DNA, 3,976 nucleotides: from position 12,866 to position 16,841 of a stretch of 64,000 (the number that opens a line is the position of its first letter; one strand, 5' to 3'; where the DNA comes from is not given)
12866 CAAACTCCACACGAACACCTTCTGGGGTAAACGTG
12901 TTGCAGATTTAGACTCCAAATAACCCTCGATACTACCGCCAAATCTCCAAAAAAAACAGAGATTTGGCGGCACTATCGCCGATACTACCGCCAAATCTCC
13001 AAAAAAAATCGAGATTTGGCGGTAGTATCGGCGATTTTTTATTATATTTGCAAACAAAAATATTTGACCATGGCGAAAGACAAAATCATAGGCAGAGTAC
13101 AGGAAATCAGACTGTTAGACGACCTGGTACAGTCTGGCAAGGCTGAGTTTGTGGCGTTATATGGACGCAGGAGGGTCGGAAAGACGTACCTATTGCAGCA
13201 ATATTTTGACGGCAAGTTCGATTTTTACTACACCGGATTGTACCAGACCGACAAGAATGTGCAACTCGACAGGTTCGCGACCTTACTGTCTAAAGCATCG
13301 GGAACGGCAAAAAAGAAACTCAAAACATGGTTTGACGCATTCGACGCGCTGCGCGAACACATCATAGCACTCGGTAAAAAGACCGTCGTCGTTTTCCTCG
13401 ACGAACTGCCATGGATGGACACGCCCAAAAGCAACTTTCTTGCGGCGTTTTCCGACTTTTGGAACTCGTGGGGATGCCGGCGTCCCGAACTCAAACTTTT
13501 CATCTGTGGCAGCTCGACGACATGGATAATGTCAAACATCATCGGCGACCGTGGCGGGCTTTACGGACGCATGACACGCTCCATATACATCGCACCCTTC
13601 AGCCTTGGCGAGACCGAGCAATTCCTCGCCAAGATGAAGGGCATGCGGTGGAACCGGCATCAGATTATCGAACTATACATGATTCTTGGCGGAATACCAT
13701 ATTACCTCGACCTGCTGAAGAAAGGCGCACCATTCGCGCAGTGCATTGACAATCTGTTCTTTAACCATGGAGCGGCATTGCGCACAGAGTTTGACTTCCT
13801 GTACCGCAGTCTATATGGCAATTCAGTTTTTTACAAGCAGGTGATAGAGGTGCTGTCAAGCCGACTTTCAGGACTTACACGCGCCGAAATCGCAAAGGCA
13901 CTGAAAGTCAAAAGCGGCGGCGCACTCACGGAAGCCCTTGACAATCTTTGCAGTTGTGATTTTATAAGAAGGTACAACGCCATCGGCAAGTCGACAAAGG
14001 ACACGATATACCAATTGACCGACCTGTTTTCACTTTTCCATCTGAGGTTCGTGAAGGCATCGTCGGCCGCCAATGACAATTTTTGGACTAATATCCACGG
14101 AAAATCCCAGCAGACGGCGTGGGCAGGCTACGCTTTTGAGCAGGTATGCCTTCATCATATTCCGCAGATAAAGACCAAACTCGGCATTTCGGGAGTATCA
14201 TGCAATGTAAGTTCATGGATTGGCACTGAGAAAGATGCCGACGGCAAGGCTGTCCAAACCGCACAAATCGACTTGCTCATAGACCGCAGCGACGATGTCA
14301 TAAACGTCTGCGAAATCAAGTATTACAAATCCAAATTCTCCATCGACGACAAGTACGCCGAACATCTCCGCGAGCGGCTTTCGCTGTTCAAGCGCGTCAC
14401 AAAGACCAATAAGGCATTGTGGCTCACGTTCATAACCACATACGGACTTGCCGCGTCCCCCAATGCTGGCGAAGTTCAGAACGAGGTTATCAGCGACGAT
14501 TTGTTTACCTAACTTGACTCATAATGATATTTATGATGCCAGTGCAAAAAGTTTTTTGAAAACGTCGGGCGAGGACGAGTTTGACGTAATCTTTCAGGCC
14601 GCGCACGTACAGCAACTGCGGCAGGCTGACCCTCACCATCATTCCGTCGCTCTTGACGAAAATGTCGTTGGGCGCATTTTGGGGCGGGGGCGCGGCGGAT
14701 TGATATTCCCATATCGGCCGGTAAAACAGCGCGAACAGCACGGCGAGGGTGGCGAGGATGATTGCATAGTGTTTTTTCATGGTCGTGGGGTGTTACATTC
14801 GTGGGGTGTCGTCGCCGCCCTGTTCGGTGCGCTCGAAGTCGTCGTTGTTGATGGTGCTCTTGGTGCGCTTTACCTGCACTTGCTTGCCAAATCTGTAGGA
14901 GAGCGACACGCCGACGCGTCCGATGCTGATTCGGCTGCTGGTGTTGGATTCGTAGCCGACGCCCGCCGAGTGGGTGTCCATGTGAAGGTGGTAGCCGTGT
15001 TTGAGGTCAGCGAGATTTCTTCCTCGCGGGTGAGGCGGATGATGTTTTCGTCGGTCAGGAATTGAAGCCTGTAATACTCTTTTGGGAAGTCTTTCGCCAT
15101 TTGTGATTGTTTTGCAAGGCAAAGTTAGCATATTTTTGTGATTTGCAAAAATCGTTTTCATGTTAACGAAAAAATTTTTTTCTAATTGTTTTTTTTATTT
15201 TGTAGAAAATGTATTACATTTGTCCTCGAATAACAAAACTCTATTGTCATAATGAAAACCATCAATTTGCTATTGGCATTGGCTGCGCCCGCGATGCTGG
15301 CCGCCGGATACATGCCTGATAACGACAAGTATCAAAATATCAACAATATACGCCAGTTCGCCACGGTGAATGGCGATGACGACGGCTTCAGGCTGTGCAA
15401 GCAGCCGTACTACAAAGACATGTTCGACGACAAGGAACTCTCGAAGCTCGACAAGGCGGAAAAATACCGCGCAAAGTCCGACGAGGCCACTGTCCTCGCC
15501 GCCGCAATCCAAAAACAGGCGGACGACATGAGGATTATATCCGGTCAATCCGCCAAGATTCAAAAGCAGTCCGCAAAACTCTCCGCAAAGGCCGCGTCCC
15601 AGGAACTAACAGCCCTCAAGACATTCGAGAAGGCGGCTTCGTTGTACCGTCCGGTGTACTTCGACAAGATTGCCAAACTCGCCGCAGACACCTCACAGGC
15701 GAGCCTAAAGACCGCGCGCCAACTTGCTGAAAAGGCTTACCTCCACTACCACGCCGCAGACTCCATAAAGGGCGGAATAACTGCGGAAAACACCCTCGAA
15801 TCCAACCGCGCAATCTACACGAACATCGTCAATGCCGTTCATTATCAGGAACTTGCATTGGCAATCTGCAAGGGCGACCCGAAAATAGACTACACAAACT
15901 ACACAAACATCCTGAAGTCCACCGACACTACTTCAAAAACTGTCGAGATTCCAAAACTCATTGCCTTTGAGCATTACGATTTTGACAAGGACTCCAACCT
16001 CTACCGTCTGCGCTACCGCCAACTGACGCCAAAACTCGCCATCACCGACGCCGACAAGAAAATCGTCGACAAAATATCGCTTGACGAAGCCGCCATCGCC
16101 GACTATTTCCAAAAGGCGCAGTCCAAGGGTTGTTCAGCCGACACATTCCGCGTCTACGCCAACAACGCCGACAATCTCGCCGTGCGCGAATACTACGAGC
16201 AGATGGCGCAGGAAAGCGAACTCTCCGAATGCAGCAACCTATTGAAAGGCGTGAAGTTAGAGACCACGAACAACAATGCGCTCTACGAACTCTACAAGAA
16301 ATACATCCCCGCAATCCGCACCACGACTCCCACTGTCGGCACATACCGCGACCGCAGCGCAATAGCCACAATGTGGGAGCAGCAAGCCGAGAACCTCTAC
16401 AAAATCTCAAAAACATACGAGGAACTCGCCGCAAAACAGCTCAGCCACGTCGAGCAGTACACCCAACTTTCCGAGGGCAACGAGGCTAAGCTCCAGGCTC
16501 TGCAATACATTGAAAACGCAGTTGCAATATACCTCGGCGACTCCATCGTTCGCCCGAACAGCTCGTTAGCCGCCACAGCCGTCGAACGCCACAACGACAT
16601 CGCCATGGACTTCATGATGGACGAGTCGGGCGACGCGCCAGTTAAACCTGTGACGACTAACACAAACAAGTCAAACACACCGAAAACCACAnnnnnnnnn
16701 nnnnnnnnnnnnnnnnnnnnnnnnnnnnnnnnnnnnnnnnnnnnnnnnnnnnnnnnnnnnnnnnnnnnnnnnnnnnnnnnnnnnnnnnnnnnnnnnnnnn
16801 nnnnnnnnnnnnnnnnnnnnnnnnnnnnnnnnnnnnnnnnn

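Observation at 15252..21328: Operon coupling a triple-SPOR peptidoglycan-binding protein to two atypical FloA/flotillin-like membrane scaffolds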

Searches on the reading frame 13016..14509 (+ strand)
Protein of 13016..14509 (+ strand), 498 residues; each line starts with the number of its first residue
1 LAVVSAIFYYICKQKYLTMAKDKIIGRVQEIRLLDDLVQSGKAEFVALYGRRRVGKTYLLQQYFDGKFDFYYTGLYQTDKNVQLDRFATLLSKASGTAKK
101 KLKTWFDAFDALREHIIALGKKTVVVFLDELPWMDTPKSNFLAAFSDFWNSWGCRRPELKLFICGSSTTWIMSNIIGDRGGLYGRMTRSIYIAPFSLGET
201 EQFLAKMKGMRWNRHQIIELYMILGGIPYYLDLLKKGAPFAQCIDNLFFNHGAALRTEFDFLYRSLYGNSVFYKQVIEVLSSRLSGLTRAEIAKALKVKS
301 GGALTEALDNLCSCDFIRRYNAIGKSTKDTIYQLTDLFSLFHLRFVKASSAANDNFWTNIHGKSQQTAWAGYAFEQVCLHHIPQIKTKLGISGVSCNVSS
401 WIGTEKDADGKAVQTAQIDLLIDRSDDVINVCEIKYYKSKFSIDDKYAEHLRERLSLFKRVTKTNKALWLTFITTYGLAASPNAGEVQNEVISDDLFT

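Call 71: search_protein_families(library=pfam, proteins=[window:13016-14509:+], max_evalue=0.1)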
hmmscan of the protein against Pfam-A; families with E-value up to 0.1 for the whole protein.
window:13016-14509:+ (498 aa): 7 families
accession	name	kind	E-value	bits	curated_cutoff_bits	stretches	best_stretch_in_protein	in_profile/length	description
PF01637.24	ATPase_2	-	3.2e-16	60.3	33.2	1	27-232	4-223/225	ATPase domain predominantly from Archaea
PF13191.12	AAA_16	-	5.3e-08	34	32.6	1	24-146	2-156/167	AAA ATPase domain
PF13173.12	AAA_14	-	5.7e-07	30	27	1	44-199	3-127/129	AAA domain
PF13401.12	AAA_22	-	4.1e-06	27.6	27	1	42-157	4-114/130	AAA domain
PF03008.20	DUF234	-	0.041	14.7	22.5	0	354-439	18-92/100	Archaea bacterial proteins of unknown function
PF08477.19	Roc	-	0.048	14.3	27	0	46-79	2-35/119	Ras of Complex, Roc, domain of DAPkinase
PF24899.1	UBA_DHX29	-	0.095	12.9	27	0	286-312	13-41/55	ATP-dependent RNA helicase DHX29, UBA domain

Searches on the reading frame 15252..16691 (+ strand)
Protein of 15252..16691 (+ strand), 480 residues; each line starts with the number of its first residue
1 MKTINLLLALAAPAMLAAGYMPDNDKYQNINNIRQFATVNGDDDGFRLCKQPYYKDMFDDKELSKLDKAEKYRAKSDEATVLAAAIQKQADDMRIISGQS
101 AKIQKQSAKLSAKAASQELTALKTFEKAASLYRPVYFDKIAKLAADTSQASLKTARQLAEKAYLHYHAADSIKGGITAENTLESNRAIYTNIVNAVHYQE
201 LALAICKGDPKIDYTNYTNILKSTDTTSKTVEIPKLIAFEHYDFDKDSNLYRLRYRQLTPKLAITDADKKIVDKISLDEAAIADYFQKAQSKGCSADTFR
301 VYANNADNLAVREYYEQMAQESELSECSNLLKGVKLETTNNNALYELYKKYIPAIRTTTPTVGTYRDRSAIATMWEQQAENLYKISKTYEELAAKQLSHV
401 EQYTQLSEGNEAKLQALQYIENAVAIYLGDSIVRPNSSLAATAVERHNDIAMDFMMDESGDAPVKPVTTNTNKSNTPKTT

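Call 44: search_protein_families(library=pfam, proteins=[window:15252-16691:+], max_evalue=10)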
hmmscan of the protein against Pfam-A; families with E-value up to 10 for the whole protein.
window:15252-16691:+ (480 aa): 2 families
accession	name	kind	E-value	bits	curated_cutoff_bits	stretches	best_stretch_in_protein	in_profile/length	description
PF09487.15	HrpB2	-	0.041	14.7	26.5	1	340-396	11-67/114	Bacterial type III secretion protein (HrpB2)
PF23877.1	DUF7231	-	0.17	12.3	27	1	66-143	38-116/126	Family of unknown function (DUF7231)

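Call 73: search_protein_representatives(protein=window:15384-16556:+)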
Query: 391 residues. Proteins with E-value up to 0.001 (for the whole library): 22; up to 1e-10: 10; up to 1e-30: 6. The best 22 are listed.
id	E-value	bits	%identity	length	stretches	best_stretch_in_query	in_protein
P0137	5.4e-177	604.8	75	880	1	1-388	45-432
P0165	1.7e-113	396.0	56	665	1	2-388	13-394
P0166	2.9e-78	280.2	45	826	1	2-388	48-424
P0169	1.8e-57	211.7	39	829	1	2-387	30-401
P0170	6.1e-50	187.0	38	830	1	9-386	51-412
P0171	8.6e-49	183.2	39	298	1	7-293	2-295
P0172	2.9e-14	69.7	26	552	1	4-385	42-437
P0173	6.5e-14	68.6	28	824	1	4-385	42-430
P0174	8.4e-14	68.2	29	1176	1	4-385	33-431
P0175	7.1e-12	61.9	43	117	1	194-279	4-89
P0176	3.7e-08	49.7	24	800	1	5-384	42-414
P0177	3.7e-08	49.7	29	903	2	216-385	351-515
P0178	1.7e-07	47.4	28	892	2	179-388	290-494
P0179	2.7e-06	43.5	26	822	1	10-385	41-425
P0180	4.0e-06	43.0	62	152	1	339-385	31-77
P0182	4.1e-05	39.6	25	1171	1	5-385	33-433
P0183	6.9e-05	38.9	26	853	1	7-381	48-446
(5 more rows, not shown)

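Call 74: search_protein_families(library=pfam, proteins=[P0169, P0170, P0173, P0174, P0176, P0177, P0178, P0179, P0182, P0183], max_evalue=0.001)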
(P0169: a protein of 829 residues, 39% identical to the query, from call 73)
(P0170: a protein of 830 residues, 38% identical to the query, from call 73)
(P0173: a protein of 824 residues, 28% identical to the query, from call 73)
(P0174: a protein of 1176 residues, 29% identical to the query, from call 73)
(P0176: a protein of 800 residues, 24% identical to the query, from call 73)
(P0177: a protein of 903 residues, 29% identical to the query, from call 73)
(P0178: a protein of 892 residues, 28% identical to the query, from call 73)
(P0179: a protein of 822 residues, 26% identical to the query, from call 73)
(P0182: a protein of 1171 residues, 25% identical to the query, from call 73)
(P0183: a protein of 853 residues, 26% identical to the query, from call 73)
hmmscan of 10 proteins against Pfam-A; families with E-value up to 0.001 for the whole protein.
P0169 (829 aa): 1 family
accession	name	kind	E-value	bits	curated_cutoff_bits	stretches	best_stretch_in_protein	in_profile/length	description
PF05036.18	SPOR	-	5.2e-06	27.1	21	1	750-817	2-72/76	SPOR domain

P0170 (830 aa): 1 family
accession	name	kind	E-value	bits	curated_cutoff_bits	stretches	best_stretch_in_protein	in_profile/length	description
PF05036.18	SPOR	-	8.9e-05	23.2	21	0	753-820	4-74/76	SPOR domain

P0173 (824 aa): 1 family
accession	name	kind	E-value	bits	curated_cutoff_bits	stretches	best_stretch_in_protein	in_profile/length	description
PF05036.18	SPOR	-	0.00013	22.7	21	0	522-558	39-75/76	SPOR domain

P0174 (1176 aa): 1 family
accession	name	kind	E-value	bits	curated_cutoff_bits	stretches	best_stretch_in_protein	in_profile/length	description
PF05036.18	SPOR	-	3.6e-28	98.2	21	2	967-1040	2-75/76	SPOR domain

P0176 (800 aa): 1 family
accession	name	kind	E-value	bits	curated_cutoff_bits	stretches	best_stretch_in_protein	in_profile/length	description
PF05036.18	SPOR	-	2.5e-12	47.4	21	0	710-779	4-75/76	SPOR domain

P0177 (903 aa): 1 family
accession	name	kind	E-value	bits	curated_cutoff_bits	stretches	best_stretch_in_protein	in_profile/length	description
PF05036.18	SPOR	-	1.1e-10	42.2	21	0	816-885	4-75/76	SPOR domain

P0178 (892 aa): 1 family
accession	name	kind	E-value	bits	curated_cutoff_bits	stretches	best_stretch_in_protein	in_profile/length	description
PF05036.18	SPOR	-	1.9e-08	35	21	0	803-874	3-75/76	SPOR domain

P0179 (822 aa): 1 family
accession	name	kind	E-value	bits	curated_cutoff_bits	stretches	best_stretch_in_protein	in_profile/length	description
PF05036.18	SPOR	-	5.3e-07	30.3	21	0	730-798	5-75/76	SPOR domain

P0182 (1171 aa): 1 family
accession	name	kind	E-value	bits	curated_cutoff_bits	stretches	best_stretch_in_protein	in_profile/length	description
PF05036.18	SPOR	-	5.6e-22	78.3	21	2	959-1032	2-75/76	SPOR domain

P0183 (853 aa): 1 family
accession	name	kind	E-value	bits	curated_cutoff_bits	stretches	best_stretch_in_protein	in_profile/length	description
PF05036.18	SPOR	-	2.9e-15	56.8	21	2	764-834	4-75/76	SPOR domain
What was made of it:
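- HB is a tiny family and always carries SPOR (calls 73, 74).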

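Call 75: find_encoding_contigs(protein=P0174, flank=8000, max_places=2)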
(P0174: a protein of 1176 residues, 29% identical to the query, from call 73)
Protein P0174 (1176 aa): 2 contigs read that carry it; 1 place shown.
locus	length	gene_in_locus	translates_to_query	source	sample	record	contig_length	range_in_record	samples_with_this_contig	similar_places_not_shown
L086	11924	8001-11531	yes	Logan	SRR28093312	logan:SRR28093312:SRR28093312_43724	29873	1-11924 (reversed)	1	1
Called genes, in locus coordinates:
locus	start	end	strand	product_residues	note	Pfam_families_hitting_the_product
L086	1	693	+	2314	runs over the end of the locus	PF00082:Peptidase_S8, PF07705:CARDB (faint), PF00431:CUB, PF20009:GEVED, PF18962:Por_Secre_tail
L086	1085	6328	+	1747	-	PF07705:CARDB (faint), PF20009:GEVED, PF22243:DUF5018-rel (faint), PF18962:Por_Secre_tail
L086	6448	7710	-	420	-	PF13975:gag-asp_proteas (faint), PF13650:Asp_protease_2 (weak), PF13180:PDZ_2, PF17820:PDZ_6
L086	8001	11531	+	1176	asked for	PF05036:SPOR (faint)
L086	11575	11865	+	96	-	PF02617:ClpS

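Call 76: find_encoding_contigs(protein=P0176, flank=8000, max_places=2)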
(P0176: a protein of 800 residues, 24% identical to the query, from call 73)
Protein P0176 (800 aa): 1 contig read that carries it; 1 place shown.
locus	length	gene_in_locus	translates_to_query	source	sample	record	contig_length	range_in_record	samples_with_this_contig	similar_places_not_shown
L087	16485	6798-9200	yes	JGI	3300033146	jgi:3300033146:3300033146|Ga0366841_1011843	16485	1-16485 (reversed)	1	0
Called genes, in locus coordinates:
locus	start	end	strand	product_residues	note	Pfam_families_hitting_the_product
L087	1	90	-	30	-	?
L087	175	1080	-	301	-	PF01507:PAPS_reduct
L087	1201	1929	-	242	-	PF01507:PAPS_reduct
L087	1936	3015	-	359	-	PF00903:Glyoxalase, PF12681:Glyoxalase_2 (faint), PF00903:Glyoxalase, PF13669:Glyoxalase_4 (weak), PF22677:Ble-like_N (faint)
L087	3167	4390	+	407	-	PF00155:Aminotran_1_2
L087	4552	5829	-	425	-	PF17116:T9SS_plug_1st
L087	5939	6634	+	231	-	-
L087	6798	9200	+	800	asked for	PF05036:SPOR (faint)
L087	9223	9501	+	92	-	PF02617:ClpS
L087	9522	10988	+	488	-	PF12127:FloA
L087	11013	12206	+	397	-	PF12127:FloA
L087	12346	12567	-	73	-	-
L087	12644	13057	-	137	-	-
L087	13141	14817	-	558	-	PF13964:Beta-prop_Calicin (faint), PF24981:Beta-prop_ATRN-LZTR1 (faint), PF01344:Kelch_1 (faint), PF24996:NANM (weak), PF24681:Kelch_KLHDC2_KLHL20_DRC7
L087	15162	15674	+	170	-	PF01025:GrpE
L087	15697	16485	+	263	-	?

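Call 77: find_encoding_contigs(protein=P0183, flank=8000, max_places=2)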
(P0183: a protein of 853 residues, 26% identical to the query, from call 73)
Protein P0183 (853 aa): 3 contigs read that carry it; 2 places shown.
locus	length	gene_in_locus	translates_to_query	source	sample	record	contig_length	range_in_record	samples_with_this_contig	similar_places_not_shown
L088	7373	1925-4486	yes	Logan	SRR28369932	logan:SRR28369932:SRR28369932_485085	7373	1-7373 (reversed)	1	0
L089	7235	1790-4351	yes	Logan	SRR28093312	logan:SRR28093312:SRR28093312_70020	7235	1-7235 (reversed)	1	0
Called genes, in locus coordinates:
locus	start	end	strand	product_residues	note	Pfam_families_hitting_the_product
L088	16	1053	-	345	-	PF00154:RecA_N, PF06745:ATPase (faint), PF08423:Rad51, PF21096:RecA_C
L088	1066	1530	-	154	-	PF08534:Redoxin, PF00578:AhpC-TSA, PF13911:AhpC-TSA_2 (weak)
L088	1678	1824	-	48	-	-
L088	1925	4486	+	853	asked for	PF05036:SPOR (weak)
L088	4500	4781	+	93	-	PF02617:ClpS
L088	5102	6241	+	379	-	-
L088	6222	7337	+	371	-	PF12127:FloA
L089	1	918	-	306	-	?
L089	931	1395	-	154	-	PF08534:Redoxin, PF00578:AhpC-TSA, PF13911:AhpC-TSA_2 (weak)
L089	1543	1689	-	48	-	-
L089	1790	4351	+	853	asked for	PF05036:SPOR (weak)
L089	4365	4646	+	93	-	PF02617:ClpS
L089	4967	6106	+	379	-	-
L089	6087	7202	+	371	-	PF12127:FloA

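Call 80: search_protein_families(library=pfam, proteins=[L088:5102-6238:+], max_evalue=0.01)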
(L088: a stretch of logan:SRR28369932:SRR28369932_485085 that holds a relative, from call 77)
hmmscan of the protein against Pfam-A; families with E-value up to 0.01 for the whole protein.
L088:5102-6238:+ (379 aa): 1 family
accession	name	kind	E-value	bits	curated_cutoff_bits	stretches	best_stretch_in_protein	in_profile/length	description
PF12127.13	FloA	-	0.0011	18.6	34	0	86-153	25-92/314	Flotillin-like protein FloA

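Call 82: find_encoding_contigs(protein=P0169, flank=8000, max_places=1)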
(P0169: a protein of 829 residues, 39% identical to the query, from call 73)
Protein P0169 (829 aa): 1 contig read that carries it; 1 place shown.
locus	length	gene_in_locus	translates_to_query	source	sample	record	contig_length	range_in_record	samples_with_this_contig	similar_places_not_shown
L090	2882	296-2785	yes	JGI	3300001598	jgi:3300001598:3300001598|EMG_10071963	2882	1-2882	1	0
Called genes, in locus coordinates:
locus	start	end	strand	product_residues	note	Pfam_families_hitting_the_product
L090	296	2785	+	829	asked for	PF05036:SPOR (faint)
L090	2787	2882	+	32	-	?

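Call 83: find_encoding_contigs(protein=P0177, flank=8000, max_places=1)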
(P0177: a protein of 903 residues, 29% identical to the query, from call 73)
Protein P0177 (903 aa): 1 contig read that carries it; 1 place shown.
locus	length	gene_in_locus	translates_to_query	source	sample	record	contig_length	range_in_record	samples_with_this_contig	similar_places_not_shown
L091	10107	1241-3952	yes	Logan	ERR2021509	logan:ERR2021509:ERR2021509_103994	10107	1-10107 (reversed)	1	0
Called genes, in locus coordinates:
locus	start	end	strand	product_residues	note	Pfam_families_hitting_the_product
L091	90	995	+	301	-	PF01507:PAPS_reduct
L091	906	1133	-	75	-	-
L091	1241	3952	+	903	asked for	PF05036:SPOR (faint)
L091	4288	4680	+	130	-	PF28130:DUF8371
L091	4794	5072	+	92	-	PF02617:ClpS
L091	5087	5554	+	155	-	PF24961:NfeD_membrane (weak)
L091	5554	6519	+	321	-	PF12127:FloA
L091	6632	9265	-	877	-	PF01624:MutS_I, PF05188:MutS_II, PF05192:MutS_III, PF05190:MutS_IV, PF00488:MutS_V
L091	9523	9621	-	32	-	-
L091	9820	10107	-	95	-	?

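Call 84: find_encoding_contigs(protein=P0179, flank=8000, max_places=1)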
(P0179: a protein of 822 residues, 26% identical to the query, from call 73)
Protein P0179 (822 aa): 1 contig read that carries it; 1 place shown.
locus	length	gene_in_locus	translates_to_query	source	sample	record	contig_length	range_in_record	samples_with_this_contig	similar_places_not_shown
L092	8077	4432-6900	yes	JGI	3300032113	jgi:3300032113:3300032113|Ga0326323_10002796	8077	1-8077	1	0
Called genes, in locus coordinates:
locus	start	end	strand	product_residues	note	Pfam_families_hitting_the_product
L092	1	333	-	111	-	?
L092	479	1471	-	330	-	PF01180:DHO_dh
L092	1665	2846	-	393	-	PF00041:fn3 (faint), PF16656:Pur_ac_phosph_N (faint), PF25788:Ig_Rha78A_N (faint), PF23376:Fn3_VIN3 (faint), PF21194:TadZ-like_ARD (faint), PF18962:Por_Secre_tail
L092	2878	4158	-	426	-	PF17116:T9SS_plug_1st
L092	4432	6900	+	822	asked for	PF05036:SPOR (faint)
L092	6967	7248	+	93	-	PF02617:ClpS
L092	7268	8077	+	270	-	?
